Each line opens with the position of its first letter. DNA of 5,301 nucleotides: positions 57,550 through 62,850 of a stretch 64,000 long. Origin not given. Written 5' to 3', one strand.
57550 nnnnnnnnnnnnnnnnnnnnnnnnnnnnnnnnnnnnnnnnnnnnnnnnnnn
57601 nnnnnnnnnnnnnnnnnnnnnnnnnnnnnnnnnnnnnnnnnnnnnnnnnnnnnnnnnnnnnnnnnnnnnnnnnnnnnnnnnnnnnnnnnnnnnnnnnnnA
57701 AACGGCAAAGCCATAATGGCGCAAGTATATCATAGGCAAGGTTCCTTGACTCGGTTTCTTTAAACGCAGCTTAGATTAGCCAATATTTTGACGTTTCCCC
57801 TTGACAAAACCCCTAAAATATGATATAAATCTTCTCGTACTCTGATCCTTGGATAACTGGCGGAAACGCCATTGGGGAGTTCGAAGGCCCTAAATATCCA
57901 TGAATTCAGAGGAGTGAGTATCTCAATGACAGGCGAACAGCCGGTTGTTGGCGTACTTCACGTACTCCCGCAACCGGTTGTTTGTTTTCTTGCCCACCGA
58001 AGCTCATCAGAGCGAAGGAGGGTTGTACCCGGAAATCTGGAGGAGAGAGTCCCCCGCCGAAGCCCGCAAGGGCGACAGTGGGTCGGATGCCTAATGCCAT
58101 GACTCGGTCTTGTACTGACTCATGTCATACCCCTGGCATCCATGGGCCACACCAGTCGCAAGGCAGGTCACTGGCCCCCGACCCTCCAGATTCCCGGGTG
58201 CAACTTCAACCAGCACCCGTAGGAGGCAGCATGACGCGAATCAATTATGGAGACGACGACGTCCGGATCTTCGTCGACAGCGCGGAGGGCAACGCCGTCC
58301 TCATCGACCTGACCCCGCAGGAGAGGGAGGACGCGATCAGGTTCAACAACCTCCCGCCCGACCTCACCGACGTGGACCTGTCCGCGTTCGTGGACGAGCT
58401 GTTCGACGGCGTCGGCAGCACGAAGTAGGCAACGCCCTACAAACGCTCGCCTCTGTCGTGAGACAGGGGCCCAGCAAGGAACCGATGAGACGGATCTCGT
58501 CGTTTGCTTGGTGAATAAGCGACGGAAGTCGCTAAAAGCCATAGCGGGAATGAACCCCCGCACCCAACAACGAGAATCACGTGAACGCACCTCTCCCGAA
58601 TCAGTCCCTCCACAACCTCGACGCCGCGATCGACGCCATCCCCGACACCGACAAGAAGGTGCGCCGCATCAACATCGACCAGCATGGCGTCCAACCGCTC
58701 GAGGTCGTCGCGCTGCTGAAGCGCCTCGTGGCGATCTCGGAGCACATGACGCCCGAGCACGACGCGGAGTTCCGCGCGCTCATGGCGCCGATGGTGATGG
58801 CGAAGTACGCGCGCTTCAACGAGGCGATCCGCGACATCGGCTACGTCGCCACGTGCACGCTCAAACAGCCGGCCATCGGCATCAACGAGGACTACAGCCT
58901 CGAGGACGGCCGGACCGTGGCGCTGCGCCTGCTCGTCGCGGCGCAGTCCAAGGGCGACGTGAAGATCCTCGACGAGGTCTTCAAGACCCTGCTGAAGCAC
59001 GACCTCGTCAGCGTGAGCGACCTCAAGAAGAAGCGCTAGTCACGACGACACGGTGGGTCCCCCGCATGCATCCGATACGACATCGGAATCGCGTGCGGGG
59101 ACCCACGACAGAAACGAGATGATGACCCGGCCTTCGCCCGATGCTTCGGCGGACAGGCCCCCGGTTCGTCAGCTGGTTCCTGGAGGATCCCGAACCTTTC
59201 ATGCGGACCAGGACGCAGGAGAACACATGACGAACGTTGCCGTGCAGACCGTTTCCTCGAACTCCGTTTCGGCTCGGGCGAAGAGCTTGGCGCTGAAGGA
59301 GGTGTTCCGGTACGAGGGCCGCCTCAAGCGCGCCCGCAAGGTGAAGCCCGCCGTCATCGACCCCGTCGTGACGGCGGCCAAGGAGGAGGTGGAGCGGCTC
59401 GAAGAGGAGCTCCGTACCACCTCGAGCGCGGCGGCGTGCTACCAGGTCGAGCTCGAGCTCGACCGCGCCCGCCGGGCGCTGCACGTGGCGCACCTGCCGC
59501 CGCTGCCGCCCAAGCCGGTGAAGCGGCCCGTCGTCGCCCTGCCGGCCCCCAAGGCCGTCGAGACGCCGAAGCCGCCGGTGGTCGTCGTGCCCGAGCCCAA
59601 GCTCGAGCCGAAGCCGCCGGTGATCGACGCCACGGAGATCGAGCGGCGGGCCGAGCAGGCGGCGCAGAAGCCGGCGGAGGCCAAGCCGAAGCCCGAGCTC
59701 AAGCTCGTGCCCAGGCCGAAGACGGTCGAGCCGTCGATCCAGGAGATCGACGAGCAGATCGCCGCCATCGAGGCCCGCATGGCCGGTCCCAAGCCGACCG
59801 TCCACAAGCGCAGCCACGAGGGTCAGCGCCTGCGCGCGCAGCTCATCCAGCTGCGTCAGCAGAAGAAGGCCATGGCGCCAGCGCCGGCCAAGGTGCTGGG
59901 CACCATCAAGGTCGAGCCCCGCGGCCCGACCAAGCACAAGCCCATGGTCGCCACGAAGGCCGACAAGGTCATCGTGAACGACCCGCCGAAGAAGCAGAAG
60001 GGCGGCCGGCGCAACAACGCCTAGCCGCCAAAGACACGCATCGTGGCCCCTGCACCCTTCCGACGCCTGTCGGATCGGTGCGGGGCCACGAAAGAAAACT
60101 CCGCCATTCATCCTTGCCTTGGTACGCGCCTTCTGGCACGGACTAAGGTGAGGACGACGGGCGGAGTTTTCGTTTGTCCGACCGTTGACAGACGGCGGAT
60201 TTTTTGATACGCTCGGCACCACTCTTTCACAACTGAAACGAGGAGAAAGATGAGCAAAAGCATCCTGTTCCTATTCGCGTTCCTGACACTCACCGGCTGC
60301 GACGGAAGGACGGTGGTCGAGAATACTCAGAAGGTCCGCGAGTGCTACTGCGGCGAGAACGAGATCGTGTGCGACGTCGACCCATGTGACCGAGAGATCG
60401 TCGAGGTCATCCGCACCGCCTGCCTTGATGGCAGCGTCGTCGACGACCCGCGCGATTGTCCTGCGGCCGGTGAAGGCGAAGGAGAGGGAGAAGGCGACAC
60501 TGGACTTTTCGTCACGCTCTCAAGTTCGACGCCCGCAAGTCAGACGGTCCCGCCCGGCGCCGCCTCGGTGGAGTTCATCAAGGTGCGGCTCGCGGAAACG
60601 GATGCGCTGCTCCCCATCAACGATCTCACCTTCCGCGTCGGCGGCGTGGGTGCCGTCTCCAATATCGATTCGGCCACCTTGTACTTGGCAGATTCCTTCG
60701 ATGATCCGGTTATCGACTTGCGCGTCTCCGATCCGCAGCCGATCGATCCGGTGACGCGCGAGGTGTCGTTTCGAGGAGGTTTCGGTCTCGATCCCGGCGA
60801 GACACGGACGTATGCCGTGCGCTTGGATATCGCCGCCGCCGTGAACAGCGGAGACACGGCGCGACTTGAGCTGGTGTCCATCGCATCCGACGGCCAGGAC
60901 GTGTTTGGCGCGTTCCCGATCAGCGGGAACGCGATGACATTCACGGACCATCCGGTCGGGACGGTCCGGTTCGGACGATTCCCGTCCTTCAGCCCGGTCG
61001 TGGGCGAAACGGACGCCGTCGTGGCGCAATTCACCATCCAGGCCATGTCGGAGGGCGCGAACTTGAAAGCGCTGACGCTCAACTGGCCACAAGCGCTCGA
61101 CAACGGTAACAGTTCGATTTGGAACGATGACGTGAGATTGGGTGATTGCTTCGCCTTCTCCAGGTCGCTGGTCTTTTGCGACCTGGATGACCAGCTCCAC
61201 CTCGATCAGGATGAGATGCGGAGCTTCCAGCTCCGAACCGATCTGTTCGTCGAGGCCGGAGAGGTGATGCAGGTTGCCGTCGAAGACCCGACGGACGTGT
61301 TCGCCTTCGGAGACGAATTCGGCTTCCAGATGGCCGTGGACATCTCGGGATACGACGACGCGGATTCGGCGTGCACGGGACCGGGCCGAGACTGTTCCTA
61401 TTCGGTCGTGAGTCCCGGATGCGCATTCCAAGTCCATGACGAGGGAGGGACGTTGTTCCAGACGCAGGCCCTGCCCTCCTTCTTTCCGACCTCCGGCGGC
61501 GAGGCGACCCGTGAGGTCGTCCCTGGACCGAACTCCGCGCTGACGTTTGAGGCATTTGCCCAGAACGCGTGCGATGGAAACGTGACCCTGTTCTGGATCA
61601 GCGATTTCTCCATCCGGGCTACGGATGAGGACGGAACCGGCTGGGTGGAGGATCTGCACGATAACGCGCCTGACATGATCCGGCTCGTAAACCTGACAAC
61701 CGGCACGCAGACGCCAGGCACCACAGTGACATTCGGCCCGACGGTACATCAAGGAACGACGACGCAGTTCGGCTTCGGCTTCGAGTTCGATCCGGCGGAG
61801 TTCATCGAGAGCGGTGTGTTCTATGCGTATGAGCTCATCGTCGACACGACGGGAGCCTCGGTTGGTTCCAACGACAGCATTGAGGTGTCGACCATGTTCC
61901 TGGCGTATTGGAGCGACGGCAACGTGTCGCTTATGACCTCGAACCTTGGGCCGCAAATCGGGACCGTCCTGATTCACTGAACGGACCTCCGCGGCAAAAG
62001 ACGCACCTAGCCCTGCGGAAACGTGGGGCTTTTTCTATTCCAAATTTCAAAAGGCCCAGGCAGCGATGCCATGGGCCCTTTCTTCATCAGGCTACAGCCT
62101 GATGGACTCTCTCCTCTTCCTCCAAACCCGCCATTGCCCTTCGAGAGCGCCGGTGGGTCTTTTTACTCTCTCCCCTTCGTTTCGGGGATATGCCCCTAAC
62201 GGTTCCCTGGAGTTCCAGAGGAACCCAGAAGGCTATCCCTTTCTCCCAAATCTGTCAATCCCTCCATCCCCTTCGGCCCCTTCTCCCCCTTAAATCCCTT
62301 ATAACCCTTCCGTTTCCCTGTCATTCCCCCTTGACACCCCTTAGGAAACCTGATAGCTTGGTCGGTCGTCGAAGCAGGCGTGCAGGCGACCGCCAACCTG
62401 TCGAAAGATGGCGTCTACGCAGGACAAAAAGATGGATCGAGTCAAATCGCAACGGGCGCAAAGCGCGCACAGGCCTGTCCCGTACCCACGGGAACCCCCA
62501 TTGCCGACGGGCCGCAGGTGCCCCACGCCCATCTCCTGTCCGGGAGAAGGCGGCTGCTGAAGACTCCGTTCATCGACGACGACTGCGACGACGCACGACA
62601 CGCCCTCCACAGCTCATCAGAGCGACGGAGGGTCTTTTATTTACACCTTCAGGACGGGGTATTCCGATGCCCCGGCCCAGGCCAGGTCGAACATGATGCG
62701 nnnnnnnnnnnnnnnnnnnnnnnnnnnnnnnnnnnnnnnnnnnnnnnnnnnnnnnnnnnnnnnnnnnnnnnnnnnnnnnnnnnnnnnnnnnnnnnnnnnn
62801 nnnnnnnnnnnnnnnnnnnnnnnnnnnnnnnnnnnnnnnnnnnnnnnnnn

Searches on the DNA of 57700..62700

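Call 23: search_rna_families(source=window, start=57700, end=62700, threshold=evalue, max_evalue=5, show_alignments=2)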
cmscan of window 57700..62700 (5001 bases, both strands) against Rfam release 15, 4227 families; matches with E-value up to 5: 2.
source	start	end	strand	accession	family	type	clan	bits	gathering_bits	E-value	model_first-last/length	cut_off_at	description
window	62003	62092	+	RF00519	suhB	Gene; sRNA;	CL00108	18.8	41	1.8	1-77/77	no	Makes More Granules Regulator RNA (mmgR)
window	59683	59760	-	RF02651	SorY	Gene; sRNA;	-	18.7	111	2.1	1-83/83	no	Singlet oxygen resistance RNA Y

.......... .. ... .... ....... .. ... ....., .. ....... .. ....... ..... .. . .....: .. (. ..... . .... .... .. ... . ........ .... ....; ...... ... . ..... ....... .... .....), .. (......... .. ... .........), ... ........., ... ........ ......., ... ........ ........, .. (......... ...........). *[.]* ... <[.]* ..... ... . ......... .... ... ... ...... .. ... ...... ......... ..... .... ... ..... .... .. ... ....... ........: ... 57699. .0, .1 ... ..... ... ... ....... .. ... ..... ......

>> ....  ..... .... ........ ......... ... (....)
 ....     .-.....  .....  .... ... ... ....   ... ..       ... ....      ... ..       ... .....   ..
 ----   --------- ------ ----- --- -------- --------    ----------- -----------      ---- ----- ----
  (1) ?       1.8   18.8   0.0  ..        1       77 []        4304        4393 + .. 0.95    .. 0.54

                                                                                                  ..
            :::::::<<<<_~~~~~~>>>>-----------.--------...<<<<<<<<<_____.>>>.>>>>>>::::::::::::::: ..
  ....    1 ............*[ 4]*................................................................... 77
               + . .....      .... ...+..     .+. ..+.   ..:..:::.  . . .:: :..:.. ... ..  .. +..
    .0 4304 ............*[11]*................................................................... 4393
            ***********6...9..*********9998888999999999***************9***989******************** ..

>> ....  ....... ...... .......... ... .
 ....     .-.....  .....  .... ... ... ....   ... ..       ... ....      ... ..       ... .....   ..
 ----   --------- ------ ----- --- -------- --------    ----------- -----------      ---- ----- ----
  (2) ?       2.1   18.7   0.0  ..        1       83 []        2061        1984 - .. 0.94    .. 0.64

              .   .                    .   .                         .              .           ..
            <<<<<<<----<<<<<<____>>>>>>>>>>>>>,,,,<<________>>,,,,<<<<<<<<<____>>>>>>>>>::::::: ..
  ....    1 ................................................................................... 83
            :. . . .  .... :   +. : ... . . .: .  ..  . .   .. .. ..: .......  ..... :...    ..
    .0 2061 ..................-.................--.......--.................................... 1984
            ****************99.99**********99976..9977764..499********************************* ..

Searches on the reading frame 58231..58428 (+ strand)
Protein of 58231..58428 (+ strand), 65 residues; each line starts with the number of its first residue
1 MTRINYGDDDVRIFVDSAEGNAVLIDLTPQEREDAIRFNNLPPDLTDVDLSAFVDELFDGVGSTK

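Call 8: search_protein_families(library=pfam, proteins=[window:58231-58428:+], max_evalue=0.1)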
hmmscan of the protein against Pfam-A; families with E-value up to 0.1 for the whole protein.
window:58231-58428:+ (65 aa): 0 families

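Call 12: search_protein_families(library=phrogs, proteins=[window:58231-58428:+], max_evalue=0.1)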
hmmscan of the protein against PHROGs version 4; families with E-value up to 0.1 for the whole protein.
window:58231-58428:+ (65 aa): 0 families

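Call 13: search_protein_families(library=ncbifam, proteins=[window:58231-58428:+], max_evalue=0.1)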
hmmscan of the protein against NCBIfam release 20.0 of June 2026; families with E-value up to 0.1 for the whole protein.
window:58231-58428:+ (65 aa): 0 families

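Call 14: search_protein_families(library=padloc, proteins=[window:58231-58428:+], max_evalue=0.1)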
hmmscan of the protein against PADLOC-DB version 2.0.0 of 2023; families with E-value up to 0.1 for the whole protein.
window:58231-58428:+ (65 aa): 0 families

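Call 92: list_cluster_members(proteins=[window:58231-58428:+, window:58581-59039:+, window:59227-60024:+, window:60250-61980:+])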
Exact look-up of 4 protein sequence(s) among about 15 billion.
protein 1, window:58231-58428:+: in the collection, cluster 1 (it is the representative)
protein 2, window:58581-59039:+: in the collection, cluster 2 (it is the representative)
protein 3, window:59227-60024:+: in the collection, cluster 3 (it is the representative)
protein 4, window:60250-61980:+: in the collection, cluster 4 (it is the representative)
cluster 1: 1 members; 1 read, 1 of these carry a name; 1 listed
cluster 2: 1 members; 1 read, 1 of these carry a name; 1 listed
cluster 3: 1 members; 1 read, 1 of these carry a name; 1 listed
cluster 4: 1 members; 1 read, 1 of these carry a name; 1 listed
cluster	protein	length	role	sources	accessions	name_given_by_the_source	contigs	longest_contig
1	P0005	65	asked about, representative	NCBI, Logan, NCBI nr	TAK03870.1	hypothetical protein EPO34_01790 [Patescibacteria group bacterium] | MAG: hypothetical protein EPO34_01790 [Patescibacteria group bacterium]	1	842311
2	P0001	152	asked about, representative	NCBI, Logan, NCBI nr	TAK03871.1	hypothetical protein EPO34_01795 [Patescibacteria group bacterium] | MAG: hypothetical protein EPO34_01795 [Patescibacteria group bacterium]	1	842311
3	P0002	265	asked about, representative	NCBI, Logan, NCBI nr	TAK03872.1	hypothetical protein EPO34_01800 [Patescibacteria group bacterium] | MAG: hypothetical protein EPO34_01800 [Patescibacteria group bacterium]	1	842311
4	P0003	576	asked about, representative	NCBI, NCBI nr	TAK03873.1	hypothetical protein EPO34_01805 [Patescibacteria group bacterium] | MAG: hypothetical protein EPO34_01805 [Patescibacteria group bacterium]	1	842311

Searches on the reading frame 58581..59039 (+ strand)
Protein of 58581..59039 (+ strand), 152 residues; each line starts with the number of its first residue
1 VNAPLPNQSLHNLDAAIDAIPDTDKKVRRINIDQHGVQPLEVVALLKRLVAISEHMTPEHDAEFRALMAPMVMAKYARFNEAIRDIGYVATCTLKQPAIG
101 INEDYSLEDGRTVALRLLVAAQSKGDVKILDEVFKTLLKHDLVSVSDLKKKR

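Call 8: search_protein_families(library=pfam, proteins=[window:58581-59039:+], max_evalue=0.1)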
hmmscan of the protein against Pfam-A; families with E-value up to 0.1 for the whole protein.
window:58581-59039:+ (152 aa): 0 families

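Call 12: search_protein_families(library=phrogs, proteins=[window:58581-59039:+], max_evalue=0.1)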
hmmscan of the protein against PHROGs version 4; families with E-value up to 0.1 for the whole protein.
window:58581-59039:+ (152 aa): 0 families

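Call 13: search_protein_families(library=ncbifam, proteins=[window:58581-59039:+], max_evalue=0.1)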
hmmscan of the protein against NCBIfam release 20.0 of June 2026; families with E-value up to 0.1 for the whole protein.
window:58581-59039:+ (152 aa): 2 families
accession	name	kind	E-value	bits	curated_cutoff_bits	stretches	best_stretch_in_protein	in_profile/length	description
TIGR04559.1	SoxH_rel_PQQ_2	hypoth_equivalog_domain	0.058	12.8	280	1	86-145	121-180/283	quinoprotein relay system zinc metallohydrolase 2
NF041278.1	CmcJ_NvfI_EfuI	subfamily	0.083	12.5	80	1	19-120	38-138/263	CmcJ/NvfI family oxidoreductase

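Call 14: search_protein_families(library=padloc, proteins=[window:58581-59039:+], max_evalue=0.1)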
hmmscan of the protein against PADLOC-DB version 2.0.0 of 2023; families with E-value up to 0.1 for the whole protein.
window:58581-59039:+ (152 aa): 0 families

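Call 15: find_encoding_contigs(protein=window:58581-59039:+, flank=10000, max_places=10)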
Protein window:58581-59039:+ (152 aa): 1 contig read that carries it; 1 place shown.
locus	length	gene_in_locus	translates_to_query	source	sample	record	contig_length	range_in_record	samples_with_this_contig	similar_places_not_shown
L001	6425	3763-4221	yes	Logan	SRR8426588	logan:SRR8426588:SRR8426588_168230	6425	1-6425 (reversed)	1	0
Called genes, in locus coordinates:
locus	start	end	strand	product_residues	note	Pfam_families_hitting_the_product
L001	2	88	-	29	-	?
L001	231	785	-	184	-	PF01765:RRF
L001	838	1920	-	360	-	PF14870:PSII_BNR (weak), PF25852:DUF6242_C (faint), PF15899:BNR_6 (faint), PF15902:Sortilin-Vps10 (weak)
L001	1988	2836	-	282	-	PF13177:DNA_pol3_delta2, PF00004:AAA (weak)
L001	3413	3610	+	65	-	-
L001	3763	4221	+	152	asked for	-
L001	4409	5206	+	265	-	-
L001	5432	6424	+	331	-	?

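Call 17: find_homologous_proteins(query=window:58581-59039:+, max_evalue=0.01)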
Query window:58581-59039:+ (152 aa): 1 proteins with E <= 0.01 among 59 candidates.
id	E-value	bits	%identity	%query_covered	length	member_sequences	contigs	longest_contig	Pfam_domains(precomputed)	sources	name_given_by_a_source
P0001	5.6e-92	323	100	100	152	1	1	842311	-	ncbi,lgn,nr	ncbi:hypothetical protein EPO34_01795 [Patescibacteria group bacterium]|nr:MAG: hypothetical protein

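Call 36: search_protein_representatives(protein=window:58581-59039:+)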
Query: 152 residues. Proteins with E-value up to 0.001 (for the whole library): 2; up to 1e-10: 1; up to 1e-30: 1. The best 2 are listed.
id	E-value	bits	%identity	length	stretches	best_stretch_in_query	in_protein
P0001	1.8e-92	322.8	100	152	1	1-152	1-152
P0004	1.1e-04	38.4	41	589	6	7-40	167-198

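Call 55: search_solved_structures(query=window:58581-59039:+, max_evalue=10)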
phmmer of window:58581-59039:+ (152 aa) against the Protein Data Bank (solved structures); distinct sequences matched with E-value up to 10: 2.
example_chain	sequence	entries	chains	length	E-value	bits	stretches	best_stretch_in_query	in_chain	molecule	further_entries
9b15_A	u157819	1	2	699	0.32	14.2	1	61-137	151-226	ATP-dependent DNA helicase Hel308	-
2p6r_A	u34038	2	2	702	0.33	14.2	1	61-137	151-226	afUHEL308 HELICASE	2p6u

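Call 60: predict_structure(protein=window:58581-59039:+)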
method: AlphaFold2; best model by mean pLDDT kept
length: 152 residues; sequences in the alignment: 1
mean_pLDDT: 41.4   pTM: 0.29
mean pLDDT of the five models: 41.4, 41.1, 39.6, 37.0, 34.9
residues with pLDDT >= 90: 0; 70-90: 0; 50-70: 17; < 50: 135
segments of 3 or more residues with pLDDT < 50: 1-110, 112-115, 118-123, 125-127, 142-152
pLDDT, mean of each block of 10 residues (from residue 1): 33 40 36 35 43 43 38 37 45 40 44 49 48 53 39 35
secondary structure, 60 per line:
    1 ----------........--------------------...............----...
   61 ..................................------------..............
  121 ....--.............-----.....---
elements in order: H11-18 H39-53 H58-94 H107-124 H127-139 H145-149

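Call 89: search_dna_similar(query=window:58581-59036:+, collection=phages, mode=protein, max_evalue=0.01, max_rows=5)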
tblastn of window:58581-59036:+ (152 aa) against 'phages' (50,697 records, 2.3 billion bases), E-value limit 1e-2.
No match.

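Call 91: search_dna_similar(query=window:58581-59036:+, collection=plasmids, mode=protein, max_evalue=0.01, max_rows=5)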
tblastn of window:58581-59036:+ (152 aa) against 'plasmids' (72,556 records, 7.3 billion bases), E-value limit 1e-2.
No match.
